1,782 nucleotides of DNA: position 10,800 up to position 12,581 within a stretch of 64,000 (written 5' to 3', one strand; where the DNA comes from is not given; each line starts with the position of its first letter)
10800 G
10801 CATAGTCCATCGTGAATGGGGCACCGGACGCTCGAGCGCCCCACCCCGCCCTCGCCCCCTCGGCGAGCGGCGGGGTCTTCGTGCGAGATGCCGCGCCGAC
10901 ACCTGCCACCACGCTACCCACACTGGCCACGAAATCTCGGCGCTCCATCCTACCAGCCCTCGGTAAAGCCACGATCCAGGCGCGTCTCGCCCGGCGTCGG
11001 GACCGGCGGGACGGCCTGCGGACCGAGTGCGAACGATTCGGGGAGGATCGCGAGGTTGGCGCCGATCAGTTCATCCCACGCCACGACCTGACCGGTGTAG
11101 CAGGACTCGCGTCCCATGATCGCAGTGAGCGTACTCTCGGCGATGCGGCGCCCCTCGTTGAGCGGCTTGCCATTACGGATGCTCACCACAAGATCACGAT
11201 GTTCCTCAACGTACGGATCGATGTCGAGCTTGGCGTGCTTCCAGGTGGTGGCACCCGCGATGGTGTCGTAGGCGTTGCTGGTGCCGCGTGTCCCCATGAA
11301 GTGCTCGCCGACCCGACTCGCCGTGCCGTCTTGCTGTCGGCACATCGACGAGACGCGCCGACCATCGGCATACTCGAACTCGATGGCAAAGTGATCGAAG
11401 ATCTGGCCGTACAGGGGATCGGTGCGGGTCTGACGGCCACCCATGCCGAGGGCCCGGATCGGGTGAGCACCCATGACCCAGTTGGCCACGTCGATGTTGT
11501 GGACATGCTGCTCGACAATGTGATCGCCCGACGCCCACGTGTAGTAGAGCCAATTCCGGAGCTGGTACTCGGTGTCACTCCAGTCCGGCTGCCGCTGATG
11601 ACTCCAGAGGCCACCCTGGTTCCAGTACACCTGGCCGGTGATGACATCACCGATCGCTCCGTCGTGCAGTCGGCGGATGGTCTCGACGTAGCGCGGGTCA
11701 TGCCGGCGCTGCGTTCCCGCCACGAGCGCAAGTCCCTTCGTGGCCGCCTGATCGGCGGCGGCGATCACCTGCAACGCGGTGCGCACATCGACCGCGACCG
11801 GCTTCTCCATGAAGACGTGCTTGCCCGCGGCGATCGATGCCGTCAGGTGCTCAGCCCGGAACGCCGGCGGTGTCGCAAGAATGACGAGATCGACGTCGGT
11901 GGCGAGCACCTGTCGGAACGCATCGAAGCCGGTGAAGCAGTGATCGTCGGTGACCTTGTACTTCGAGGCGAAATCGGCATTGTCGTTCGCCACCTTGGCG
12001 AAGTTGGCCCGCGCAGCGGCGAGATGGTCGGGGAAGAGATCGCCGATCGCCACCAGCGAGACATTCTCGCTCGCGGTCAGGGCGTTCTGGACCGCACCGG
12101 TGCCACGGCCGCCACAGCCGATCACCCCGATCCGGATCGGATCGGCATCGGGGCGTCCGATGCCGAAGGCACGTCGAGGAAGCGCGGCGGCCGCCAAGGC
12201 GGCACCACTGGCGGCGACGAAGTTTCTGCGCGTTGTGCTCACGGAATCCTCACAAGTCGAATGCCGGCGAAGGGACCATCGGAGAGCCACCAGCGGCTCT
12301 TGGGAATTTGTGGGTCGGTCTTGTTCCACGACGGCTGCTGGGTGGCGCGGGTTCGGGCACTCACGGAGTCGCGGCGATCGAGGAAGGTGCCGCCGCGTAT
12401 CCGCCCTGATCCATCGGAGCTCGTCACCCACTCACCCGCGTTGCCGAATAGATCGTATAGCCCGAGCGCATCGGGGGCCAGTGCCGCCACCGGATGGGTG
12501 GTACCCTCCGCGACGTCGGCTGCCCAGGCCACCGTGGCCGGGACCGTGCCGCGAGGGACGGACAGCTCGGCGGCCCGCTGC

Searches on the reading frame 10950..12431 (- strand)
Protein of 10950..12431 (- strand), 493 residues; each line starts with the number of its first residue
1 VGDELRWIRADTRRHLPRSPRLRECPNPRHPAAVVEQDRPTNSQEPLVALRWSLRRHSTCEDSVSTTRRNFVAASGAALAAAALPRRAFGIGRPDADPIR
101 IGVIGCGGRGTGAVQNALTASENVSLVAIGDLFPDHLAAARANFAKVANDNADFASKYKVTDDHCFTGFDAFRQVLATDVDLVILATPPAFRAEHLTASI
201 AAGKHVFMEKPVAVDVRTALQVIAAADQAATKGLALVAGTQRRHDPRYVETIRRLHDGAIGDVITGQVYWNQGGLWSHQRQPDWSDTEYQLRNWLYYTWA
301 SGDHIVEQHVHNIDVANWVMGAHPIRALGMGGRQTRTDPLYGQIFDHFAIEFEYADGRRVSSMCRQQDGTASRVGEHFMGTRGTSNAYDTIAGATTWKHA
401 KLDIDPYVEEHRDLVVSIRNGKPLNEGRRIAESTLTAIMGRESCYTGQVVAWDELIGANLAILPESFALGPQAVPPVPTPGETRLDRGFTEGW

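Call 78: search_protein_families(library=pfam, proteins=[window:10950-12431:-], max_evalue=0.00001)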
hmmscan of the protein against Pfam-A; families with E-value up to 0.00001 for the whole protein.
window:10950-12431:- (493 aa): 2 families
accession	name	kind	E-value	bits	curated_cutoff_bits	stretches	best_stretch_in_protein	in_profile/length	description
PF01408.29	GFO_IDH_MocA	-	6.1e-14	53.2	24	1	99-229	1-112/120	Oxidoreductase family, NAD-binding Rossmann fold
PF22725.1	GFO_IDH_MocA_C3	-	5.1e-08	33.4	27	1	253-384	6-122/124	GFO/IDH/MocA C-terminal domain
